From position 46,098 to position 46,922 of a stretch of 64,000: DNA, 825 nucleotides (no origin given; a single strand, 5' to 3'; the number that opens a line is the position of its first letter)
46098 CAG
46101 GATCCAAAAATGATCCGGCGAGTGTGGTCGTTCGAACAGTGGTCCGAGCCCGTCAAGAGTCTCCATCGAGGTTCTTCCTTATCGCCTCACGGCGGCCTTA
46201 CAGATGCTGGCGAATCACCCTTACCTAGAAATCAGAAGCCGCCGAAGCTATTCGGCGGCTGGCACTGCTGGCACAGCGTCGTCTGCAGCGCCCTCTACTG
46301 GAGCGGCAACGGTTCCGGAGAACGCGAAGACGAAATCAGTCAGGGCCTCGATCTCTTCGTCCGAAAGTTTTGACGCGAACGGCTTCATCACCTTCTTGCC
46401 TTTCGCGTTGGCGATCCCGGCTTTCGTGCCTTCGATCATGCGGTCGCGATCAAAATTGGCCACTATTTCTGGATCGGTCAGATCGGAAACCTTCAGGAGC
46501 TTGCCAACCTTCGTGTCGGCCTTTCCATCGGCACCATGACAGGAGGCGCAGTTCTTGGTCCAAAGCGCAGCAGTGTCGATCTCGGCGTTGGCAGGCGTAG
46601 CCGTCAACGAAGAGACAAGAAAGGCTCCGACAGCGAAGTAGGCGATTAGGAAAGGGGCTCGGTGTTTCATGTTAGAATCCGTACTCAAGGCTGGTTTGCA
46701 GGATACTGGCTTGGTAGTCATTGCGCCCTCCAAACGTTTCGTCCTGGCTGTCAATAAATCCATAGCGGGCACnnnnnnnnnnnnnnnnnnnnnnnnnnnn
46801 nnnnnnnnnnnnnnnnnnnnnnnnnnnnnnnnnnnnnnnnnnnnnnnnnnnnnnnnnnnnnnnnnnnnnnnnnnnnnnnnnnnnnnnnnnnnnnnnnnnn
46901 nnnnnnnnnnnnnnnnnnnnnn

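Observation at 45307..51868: Porin-cytochrome extracellular electron-transfer conduit: octaheme periplasmic cytochrome + MtrB/PioB-like 762-aa barrel + monoheme cyt c + NapC/CymA-like tetraheme, with divergent 9-heme lipoprotein cytochrome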

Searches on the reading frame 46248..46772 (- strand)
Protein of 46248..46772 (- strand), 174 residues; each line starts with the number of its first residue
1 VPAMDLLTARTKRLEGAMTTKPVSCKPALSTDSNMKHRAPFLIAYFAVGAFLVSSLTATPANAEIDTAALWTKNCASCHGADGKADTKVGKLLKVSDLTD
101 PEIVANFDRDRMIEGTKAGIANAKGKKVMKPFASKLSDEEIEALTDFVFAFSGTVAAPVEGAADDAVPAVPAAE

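Call 3: search_protein_families(library=pfam, proteins=[window:46248-46772:-], max_evalue=0.1)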
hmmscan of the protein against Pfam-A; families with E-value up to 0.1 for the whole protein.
window:46248-46772:- (174 aa): 2 families
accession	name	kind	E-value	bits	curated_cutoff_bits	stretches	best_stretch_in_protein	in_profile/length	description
PF13442.11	Cytochrome_CBB3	-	1.8e-10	41.4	27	1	68-148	7-68/68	Cytochrome C oxidase, cbb3-type, subunit III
PF00034.26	Cytochrom_C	-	2.2e-10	42.1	21.3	1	68-148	5-86/90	Cytochrome c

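Call 4: search_protein_families(library=ncbifam, proteins=[window:46248-46772:-], max_evalue=0.1)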
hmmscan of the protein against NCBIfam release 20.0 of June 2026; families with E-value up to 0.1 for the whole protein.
window:46248-46772:- (174 aa): 12 families
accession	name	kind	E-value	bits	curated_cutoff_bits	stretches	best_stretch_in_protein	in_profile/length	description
NF045930.1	Cytc6PetJCyano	equivalog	1.7e-09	37.6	135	1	45-150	7-104/110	cytochrome c6 PetJ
TIGR00782.1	ccoP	equivalog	2e-06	27.3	179.95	1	59-153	196-283/285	cytochrome-c oxidase, cbb3-type subunit III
NF011054.0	PRK14486.1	equivalog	2.4e-05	24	447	1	63-148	214-287/294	putative bifunctional cbb3-type cytochrome c oxidase subunit II/cytochrome c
NF052248.1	SorU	equivalog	0.0012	19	100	1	123-148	47-72/72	SorU family sulfite dehydrogenase c-type cytochrome subunit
NF050122.1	bc1_QcrC_actin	exception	0.0017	17.7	200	1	66-158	43-124/253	cytochrome bc1 complex diheme cytochrome c subunit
TIGR04494.1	c550_PedF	equivalog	0.0074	16.2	122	1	71-148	58-127/133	cytochrome c-550 PedF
NF045773.1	cytochro_C550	exception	0.0078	16.2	125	1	60-100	45-84/118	cytochrome c550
NF045774.1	cytochro_C551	exception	0.012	15.5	118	1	62-85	37-60/110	cytochrome c551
NF040606.1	CytoC_perox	subfamily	0.017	14.3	150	1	68-126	302-364/524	di-heme-cytochrome C peroxidase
NF049874.1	PdsA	exception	0.032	14.1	330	1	60-152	16-106/198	periplasmic diheme shuttle PdsA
NF052246.1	SorB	equivalog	0.084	12.9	93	0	68-82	21-35/80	SorB family sulfite dehydrogenase c-type cytochrome subunit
TIGR04485.1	thiosulf_SoxX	equivalog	0.091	13.5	61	0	74-149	4-76/78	sulfur oxidation c-type cytochrome SoxX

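Call 38: search_solved_structures(query=window:46248-46670:-, max_evalue=0.01, show_alignments=1)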
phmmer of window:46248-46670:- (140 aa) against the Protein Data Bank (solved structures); distinct sequences matched with E-value up to 0.01: 20.
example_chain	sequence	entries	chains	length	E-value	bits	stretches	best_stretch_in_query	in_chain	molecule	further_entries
7o38_A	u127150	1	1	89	9.6e-08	35.5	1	30-116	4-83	Cytochrome c-552 Ks_3357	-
5mxy_A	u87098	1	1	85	3e-07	33.9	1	30-117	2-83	Cytochrome c-552 Ks_3358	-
5mxz_A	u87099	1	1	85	4.1e-07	33.5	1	30-117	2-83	Cytochrome c-552 Ks_3358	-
1c53_A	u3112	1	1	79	0.00038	23.9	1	32-114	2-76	CYTOCHROME C553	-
1dvh_A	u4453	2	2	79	0.00056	23.3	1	32-114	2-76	CYTOCHROME C553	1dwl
8yts_A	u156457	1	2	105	0.00062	23.2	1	14-115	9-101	Cytochrome C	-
2dvh_A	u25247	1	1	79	0.00072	23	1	32-114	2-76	CYTOCHROME C-553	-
1e08_E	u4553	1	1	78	0.00076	22.9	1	33-114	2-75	CYTOCHROME C553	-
5xdh_A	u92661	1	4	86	0.0011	22.4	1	37-93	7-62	Putative cytochrome c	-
8hdd_B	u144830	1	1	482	0.0013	22.1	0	27-125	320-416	Glucose dehydrogenase beta subunit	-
4gyd_A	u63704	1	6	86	0.0016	21.8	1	31-115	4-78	Cytochrome c6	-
9se7_T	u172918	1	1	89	0.0029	21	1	35-117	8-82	Cytochrome c6, chloroplastic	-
1cyi_A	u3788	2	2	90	0.003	21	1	35-117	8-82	CYTOCHROME C6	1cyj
8uf3_A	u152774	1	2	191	0.0037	20.7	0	40-114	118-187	Cytochrome C4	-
9jqa_C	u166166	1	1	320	0.0045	20.4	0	30-129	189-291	Fructose dehydrogenase cytochrome subunit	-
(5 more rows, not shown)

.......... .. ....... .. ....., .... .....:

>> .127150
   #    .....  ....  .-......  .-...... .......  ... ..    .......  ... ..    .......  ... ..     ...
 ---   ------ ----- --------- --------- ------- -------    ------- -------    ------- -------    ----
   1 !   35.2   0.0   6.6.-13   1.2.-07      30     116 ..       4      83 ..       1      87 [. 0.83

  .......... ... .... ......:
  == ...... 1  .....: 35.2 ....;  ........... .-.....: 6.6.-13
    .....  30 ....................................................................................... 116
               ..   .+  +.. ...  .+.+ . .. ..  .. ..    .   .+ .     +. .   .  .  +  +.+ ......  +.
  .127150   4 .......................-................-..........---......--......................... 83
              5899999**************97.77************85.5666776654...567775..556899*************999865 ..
